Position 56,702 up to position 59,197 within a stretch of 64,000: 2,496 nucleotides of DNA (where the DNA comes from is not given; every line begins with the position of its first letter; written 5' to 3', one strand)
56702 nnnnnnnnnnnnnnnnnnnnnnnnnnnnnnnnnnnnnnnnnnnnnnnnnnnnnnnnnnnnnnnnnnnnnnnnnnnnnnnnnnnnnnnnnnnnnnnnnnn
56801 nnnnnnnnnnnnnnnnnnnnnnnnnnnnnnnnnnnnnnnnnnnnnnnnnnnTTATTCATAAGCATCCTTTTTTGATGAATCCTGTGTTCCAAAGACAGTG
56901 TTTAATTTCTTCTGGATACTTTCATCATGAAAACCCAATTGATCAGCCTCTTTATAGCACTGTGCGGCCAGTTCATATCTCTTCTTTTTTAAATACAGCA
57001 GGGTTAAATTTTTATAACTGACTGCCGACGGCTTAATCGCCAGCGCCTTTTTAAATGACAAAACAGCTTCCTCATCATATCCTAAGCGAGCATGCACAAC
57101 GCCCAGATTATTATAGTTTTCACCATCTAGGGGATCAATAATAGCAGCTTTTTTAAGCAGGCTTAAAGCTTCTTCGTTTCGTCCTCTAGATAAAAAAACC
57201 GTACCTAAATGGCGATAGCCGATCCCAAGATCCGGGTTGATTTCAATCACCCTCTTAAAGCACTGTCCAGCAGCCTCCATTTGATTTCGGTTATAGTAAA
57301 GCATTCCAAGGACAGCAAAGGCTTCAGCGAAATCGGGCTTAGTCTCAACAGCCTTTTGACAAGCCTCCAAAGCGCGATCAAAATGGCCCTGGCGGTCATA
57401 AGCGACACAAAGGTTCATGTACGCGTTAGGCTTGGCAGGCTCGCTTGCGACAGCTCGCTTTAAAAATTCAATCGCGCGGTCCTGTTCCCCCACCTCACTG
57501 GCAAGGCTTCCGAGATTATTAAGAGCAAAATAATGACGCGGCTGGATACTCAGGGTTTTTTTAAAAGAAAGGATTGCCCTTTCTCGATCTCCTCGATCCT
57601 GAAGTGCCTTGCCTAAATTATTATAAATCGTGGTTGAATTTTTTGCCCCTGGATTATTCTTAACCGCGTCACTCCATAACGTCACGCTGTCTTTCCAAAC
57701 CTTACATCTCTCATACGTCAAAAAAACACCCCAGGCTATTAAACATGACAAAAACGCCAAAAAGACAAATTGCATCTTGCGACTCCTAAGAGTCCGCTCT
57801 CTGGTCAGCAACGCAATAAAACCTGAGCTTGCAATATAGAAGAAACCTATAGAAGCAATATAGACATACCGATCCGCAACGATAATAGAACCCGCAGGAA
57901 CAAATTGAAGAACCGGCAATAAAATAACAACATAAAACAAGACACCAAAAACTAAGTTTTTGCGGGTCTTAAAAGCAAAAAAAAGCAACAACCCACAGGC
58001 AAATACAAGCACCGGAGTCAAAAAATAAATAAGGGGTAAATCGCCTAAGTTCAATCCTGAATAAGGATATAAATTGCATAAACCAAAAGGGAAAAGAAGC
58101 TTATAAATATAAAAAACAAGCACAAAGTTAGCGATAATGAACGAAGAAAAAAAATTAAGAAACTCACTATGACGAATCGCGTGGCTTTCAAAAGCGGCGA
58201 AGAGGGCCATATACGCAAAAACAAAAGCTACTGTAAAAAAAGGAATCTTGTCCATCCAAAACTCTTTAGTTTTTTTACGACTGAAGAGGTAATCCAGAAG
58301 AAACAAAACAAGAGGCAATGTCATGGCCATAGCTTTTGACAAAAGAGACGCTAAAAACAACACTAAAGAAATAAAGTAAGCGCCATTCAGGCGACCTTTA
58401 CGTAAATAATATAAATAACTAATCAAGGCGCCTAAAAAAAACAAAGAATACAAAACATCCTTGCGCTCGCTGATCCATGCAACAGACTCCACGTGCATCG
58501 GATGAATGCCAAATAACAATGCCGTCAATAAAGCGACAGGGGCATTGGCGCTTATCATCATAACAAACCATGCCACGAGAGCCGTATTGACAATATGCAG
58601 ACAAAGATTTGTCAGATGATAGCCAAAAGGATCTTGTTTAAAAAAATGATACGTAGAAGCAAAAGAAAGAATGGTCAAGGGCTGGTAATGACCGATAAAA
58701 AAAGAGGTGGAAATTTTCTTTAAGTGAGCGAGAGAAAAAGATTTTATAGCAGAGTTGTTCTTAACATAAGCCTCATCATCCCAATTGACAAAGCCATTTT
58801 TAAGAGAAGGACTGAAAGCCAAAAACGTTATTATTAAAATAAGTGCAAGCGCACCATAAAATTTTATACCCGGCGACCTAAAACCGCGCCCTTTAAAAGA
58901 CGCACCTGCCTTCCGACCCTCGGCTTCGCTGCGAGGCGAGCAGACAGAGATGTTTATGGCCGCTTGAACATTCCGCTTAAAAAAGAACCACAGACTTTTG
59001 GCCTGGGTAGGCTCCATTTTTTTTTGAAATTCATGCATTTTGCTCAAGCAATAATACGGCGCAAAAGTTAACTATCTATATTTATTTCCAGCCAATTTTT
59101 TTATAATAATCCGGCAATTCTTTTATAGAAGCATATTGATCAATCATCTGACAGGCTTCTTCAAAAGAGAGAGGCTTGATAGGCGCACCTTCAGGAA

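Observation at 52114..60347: Three GT-C glycosyltransferases, a UbiA-family prenyltransferase and a radical SAM enzyme suggest a lipid-linked sugar donor pathway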

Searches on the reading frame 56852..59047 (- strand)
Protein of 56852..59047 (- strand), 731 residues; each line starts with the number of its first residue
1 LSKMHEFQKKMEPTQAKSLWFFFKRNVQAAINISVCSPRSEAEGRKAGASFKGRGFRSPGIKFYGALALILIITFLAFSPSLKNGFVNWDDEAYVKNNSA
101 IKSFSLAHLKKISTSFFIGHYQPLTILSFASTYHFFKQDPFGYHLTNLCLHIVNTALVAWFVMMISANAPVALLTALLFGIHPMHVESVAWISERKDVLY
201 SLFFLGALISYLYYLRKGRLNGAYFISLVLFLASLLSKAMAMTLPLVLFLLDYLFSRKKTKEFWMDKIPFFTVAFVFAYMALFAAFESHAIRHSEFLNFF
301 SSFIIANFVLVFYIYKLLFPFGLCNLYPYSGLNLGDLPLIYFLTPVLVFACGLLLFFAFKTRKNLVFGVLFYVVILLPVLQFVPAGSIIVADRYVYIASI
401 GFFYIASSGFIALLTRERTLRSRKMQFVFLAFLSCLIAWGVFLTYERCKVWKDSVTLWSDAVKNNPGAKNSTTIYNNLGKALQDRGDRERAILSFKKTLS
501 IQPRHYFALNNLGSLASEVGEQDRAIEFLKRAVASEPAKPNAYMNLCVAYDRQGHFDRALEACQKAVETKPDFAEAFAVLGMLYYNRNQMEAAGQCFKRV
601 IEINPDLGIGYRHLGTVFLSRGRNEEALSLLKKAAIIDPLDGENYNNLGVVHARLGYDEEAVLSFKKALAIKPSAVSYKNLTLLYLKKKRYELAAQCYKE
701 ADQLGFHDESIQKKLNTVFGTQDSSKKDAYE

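Call 4: search_protein_families(library=pfam, proteins=[window:56852-59047:-], max_evalue=0.1)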
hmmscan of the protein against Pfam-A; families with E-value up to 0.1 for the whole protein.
window:56852-59047:- (731 aa): 27 families (the best 25 are shown)
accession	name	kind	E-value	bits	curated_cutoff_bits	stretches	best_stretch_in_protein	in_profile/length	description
PF00515.34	TPR_1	-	9.4e-39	130.1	27.8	6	541-573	2-34/34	Tetratricopeptide repeat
PF07719.23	TPR_2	-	3.4e-35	117.7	27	4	541-572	2-33/34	Tetratricopeptide repeat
PF13181.12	TPR_8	-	1.1e-31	106.7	25.7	5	574-606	1-33/34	Tetratricopeptide repeat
PF13414.12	TPR_11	-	3.4e-24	84.7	26.8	4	615-656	1-42/42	TPR repeat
PF13176.12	TPR_7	-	4.3e-24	82.9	27.9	0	508-538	1-33/36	Tetratricopeptide repeat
PF13431.12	TPR_17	-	9.8e-23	78.9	24.4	2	495-527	2-34/34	Tetratricopeptide repeat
PF13432.12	TPR_16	-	4.4e-21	75.4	32.7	3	549-606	6-63/65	Tetratricopeptide repeat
PF13374.12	TPR_10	-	5.3e-21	74.4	27.5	2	473-501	3-31/42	Tetratricopeptide repeat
PF13424.12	TPR_12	-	6.6e-21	74.7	30.1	4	473-534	4-73/77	Tetratricopeptide repeat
PF14559.12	TPR_19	-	4.3e-16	59.4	25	4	523-572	8-57/68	Tetratricopeptide repeat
PF13428.12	TPR_14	-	1.1e-14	53.9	23.5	1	540-581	1-42/44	Tetratricopeptide repeat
PF13371.12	TPR_9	-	4.5e-13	49.5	35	1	550-606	5-61/73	Tetratricopeptide repeat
PF23914.1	TPR_CcmH_CycH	-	1.6e-09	38.3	42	2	567-670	43-149/158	Cytochrome c-type biogenesis protein H TPR domain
PF13174.12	TPR_6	-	1.6e-07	31.9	26.3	0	580-606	6-32/33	Tetratricopeptide repeat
PF25063.1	ARM_TT21_C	-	1.3e-06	28.9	35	2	476-612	25-169/209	Tetratricopeptide repeat protein 21 C-terminal ARM domain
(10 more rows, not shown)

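Call 5: search_protein_families(library=ncbifam, proteins=[window:56852-59047:-], max_evalue=0.1)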
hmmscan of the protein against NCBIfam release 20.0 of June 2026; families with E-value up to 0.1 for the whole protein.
window:56852-59047:- (731 aa): 33 families (the best 25 are shown)
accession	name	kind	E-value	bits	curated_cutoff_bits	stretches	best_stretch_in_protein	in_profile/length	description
NF040959.1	MamA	equivalog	2.6e-37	128.3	200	2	471-604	71-203/204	magnetosome protein MamA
TIGR02917.1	PEP_TPR_lipo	equivalog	1e-25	89.9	312.2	1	468-699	461-693/899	XrtA/PEP-CTERM system TPR-repeat protein PrsT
TIGR02521.1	type_IV_pilW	equivalog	4.8e-25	88.5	154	2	541-704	32-198/234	type IV pilus biogenesis/stability protein PilW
NF033762.1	social_mot_Tgl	equivalog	2.7e-21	76.1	225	3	458-598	89-228/252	social motility TPR repeat lipoprotein Tgl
NF033758.1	gliding_GltE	equivalog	3.9e-16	59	225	3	471-601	221-352/411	adventurous gliding motility TPR repeat lipoprotein GltE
NF008391.2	PRK11189.1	equivalog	5.1e-15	55.7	250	1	564-633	89-158/297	lipoprotein NlpI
NF002725.1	PRK02603.1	equivalog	8.2e-14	52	143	2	510-555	76-121/173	photosystem I assembly protein Ycf3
NF033920.0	C39_PA2778_fam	equivalog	3.1e-13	49.7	150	2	537-637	153-253/255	PA2778 family cysteine peptidase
NF047558.1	TPR_END_plus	domain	4.5e-13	48.9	32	1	542-577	1-36/56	TPR end-of-group domain-containing protein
TIGR00990.1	3a0801s09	subfamily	5.6e-11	41.8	757.25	2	461-602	320-461/615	mitochondrial import receptor subunit TOM70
TIGR00540.1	TPR_hemY_coli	hypoth_equivalog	5.8e-11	41.8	142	2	558-633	310-384/385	heme biosynthesis-associated TPR protein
NF052415.1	T3SS_chap_SctY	equivalog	5.3e-10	39.8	70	1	504-602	4-105/106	type III secretion apparatus assembly chaperone SctY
NF008520.0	PRK11447.1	equivalog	5.9e-10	37.6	858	2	456-573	219-336/1157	cellulose synthase complex outer membrane protein BcsC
NF047507.1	TPR_BatC_Lepto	exception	8.2e-09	35.2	175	1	513-587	65-143/214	TPR repeat-containing protein BatC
TIGR02552.1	LcrH_SycD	equivalog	1.3e-08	34.6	104.8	0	536-605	48-117/136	SycD/LcrH family type III secretion system chaperone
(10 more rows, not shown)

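Call 21: search_solved_structures(query=window:56852-59047:-, max_evalue=1)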
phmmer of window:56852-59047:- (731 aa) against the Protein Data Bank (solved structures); distinct sequences matched with E-value up to 1: 277 (the best 60 are shown).
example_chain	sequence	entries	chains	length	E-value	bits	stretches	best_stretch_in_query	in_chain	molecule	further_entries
9qhb_A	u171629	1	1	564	9.5e-113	381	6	473-675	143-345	Engineered tetratricopeptide repeat protein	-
8bu0_A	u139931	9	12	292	1e-53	185.9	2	467-649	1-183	Consensus tetratricopeptide repeat protein | Crystal structure of an 8-repeat consensus TPR superhelix with Zinc. | Monomer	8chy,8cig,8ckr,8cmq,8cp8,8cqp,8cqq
7ntf_A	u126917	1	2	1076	6.9e-46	160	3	475-681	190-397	Isoform 1 of UDP-N-acetylglucosamine--peptide N-acetylglucosaminyltransferase 110 kDa subu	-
9qhc_A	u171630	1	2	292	1.3e-43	152.5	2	476-652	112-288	Engineered tetratricopeptide repeat protein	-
7yeh_B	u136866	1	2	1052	1.2e-39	139.4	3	475-679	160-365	UDP-N-acetylglucosamine--peptide N-acetylglucosaminyltransferase 110 kDa subunit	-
7yea_A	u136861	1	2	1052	2.2e-39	138.5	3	476-674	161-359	UDP-N-acetylglucosamine--peptide N-acetylglucosaminyltransferase 110 kDa subunit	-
1w3b_A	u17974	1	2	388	2.4e-34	121.9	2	473-650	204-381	UDP-N-ACETYLGLUCOSAMINE--PEPTIDE N-ACETYLGLUCOSAMINYLTRANSFERASE 110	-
6eou_A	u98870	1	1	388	4.3e-34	121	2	473-650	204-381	UDP-N-acetylglucosamine--peptide N-acetylglucosaminyltransferase 110 kDa subunit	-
7y4i_A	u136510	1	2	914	1.9e-32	115.6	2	507-677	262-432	Probable UDP-N-acetylglucosamine--peptide N-acetylglucosaminyltransferase SPINDLY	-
8dtf_A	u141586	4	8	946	2.2e-32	115.4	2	507-677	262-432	Probable UDP-N-acetylglucosamine--peptide N-acetylglucosaminyltransferase SPINDLY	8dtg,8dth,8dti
8ch0_A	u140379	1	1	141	7.9e-22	80.5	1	467-605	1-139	Consensus tetratricopeptide repeat protein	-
7obi_A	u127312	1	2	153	8.9e-22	80.3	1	474-618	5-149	CTPR-rv4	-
2fo7_A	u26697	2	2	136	5.4e-21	77.8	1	475-605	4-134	SYNTHETIC CONSENSUS TPR PROTEIN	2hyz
9gzg_A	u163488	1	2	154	1.8e-20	76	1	475-617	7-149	Engineered CTPR protein with glutamic acids for conductivity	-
7qdr_B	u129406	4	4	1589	5.2e-19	71.2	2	539-654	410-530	Tetratricopeptide repeat protein 37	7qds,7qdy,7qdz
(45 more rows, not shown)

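Call 27: search_solved_structures(query=A2, max_evalue=0.001)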
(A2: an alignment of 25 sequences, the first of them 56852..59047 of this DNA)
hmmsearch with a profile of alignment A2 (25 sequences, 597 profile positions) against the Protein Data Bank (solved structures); distinct sequences matched with E-value up to 0.001: 401 (the best 60 are shown).
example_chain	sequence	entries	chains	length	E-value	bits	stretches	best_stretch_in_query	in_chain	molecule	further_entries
9qhb_A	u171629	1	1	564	1.6e-143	482.7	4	409-569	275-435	Engineered tetratricopeptide repeat protein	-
7yeh_B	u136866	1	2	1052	3.5e-81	276.8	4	415-577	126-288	UDP-N-acetylglucosamine--peptide N-acetylglucosaminyltransferase 110 kDa subunit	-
7ntf_A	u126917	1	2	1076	3.2e-79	270.3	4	415-577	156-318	Isoform 1 of UDP-N-acetylglucosamine--peptide N-acetylglucosaminyltransferase 110 kDa subu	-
8bu0_A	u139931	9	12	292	1e-76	262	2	412-565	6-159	Consensus tetratricopeptide repeat protein | Crystal structure of an 8-repeat consensus TPR superhelix with Zinc. | Monomer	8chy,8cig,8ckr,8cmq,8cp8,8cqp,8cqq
7yea_A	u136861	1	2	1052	2.9e-75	257.2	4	415-577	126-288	UDP-N-acetylglucosamine--peptide N-acetylglucosaminyltransferase 110 kDa subunit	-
9qhc_A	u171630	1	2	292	1.5e-73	251.6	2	412-565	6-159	Engineered tetratricopeptide repeat protein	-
1w3b_A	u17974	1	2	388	8.7e-61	209.4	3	415-578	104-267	UDP-N-ACETYLGLUCOSAMINE--PEPTIDE N-ACETYLGLUCOSAMINYLTRANSFERASE 110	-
6eou_A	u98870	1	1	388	2.4e-60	208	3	415-578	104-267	UDP-N-acetylglucosamine--peptide N-acetylglucosaminyltransferase 110 kDa subunit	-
7y4i_A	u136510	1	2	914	8e-54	186.4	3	404-560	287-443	Probable UDP-N-acetylglucosamine--peptide N-acetylglucosaminyltransferase SPINDLY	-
8dtf_A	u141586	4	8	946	9.8e-54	186.1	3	404-560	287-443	Probable UDP-N-acetylglucosamine--peptide N-acetylglucosaminyltransferase SPINDLY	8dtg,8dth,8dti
7qdr_B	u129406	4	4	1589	6.1e-48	167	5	411-531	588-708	Tetratricopeptide repeat protein 37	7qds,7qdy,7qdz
9g8o_B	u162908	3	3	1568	2.5e-47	165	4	411-531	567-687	Superkiller complex protein 3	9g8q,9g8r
7obi_A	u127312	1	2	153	9.6e-40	139.9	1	412-558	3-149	CTPR-rv4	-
9gzg_A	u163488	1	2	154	3.3e-37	131.6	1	412-560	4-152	Engineered CTPR protein with glutamic acids for conductivity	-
8ch0_A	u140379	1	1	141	1.6e-36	129.3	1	412-546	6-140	Consensus tetratricopeptide repeat protein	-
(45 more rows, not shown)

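Call 72: predict_structure(alignment_id=A2)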
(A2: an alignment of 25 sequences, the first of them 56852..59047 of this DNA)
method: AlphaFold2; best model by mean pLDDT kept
length: 731 residues; sequences in the alignment: 25
mean_pLDDT: 84.1   pTM: 0.81
mean pLDDT of the five models: 84.1, 83.0, 82.2, 80.8, 80.4
residues with pLDDT >= 90: 410; 70-90: 191; 50-70: 67; < 50: 63
segments of 3 or more residues with pLDDT < 50: 1-12, 28-53, 329-332, 722-731
pLDDT, mean of each block of 10 residues (from residue 1): 33 48 51 40 42 62 96 97 73 63 78 67 88 86 94 98 95 98 92 88 98 88 96 93 95 92 94 91 76 63 81 86 52 57 73 79 91 88 64 92 95 84 90 94 92 86 73 87 92 95 92 94 97 92 95 96 96 93 96 97 90 97 97 92 96 97 97 94 95 94 91 83 49 46
secondary structure, 60 per line:
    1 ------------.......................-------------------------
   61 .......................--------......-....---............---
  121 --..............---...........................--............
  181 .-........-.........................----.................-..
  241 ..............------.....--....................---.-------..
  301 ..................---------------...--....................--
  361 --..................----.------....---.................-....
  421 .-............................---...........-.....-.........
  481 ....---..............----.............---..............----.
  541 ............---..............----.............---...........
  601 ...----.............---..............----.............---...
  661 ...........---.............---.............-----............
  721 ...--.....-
elements in order (helices of 4 or more, strands of 3 or more residues): H13-35 H61-83 H92-97 H99-102 H106-117 H123-136 H140-166 H169-181 H183-190 H192-216 H221-237 H239-254 H261-265 H268-287 H299-318 H339-358 H363-380 H392-395 H399-415 H417-421 H423-450 H454-464 H466-470 H472-484 H488-501 H506-518 H522-535 H540-552 H556-569 H574-586 H590-603 H608-620 H624-637 H642-654 H658-671 H675-687 H691-703 H709-723 H726-730

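Call 75: fold_search(model_id=the predicted structure, library=pdb)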
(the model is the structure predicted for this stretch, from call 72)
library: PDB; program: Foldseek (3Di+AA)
matches with E <= 10: 1408; with E <= 0.001: 454
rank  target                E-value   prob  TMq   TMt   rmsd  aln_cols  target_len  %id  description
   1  8chy                  8.7e-14  1.00  0.25  0.55   7.9       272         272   31  Crystal structure of an 8-repeat consensus TPR superhelix with Zinc. (released 2024-02-21)
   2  9qhb                  1.8e-13  1.00  0.28  0.64   7.8       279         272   29  Crystal structure of 16-repeat CTPR protein with eliminated coordination sites (released 2025-10-22)
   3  1w3b_A                2.2e-12  1.00  0.35  0.61   9.6       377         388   23  The superhelical TPR domain of O-linked GlcNAc transferase reveals structural similarities to importin alpha. (released 2004-09-09)
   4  6eou                  5.7e-12  1.00  0.29  0.55  10.8       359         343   25  O-GlcNAc transferase TPR domain with the intellectual disability associated mutation L254F (released 2018-05-09)
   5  1w3b_B                6.7e-12  1.00  0.29  0.52   8.1       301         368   24  The superhelical TPR domain of O-linked GlcNAc transferase reveals structural similarities to importin alpha. (released 2004-09-09)
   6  9qhc_B                1.4e-11  1.00  0.27  0.63  12.0       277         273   30  Crystal structure of 8-repeat CTPR protein with eliminated coordination sites (released 2025-10-22)
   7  8dth_B                1.4e-11  1.00  0.25  0.26  10.3       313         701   24  Cryo-EM structure of Arabidopsis SPY alternative conformation 2 (released 2023-03-08)
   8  9qhc_A                1.8e-11  1.00  0.29  0.67   5.2       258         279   31  Crystal structure of 8-repeat CTPR protein with eliminated coordination sites (released 2025-10-22)
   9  7ntf_B                4.4e-11  1.00  0.34  0.30   5.8       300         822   24  Cryo-EM structure of unliganded O-GlcNAc transferase (released 2021-11-17)
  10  7y4i_A                6.0e-11  1.00  0.25  0.23  20.9       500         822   17  Crystal structure of SPINDLY in complex with GDP (released 2022-12-07)
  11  7yea_A                6.7e-11  1.00  0.34  0.25   9.6       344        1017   24  Human O-GlcNAc transferase Dimer (released 2023-07-12)
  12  8dtg_A                7.2e-11  1.00  0.25  0.23  21.8       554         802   17  Cryo-EM structure of Arabidopsis SPY alternative conformation 1 (released 2023-03-08)
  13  7y4i_B                9.1e-11  1.00  0.25  0.22  21.1       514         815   16  Crystal structure of SPINDLY in complex with GDP (released 2022-12-07)
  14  8dtf_A                9.9e-11  1.00  0.19  0.18  18.0       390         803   18  Cryo-EM structure of the full length Arabidopsis SPY with complete TPRs (released 2023-03-08)
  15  7yeh_A                1.1e-10  1.00  0.34  0.25   9.5       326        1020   24  Cryo-EM structure of human OGT-OGA complex (released 2023-07-12)
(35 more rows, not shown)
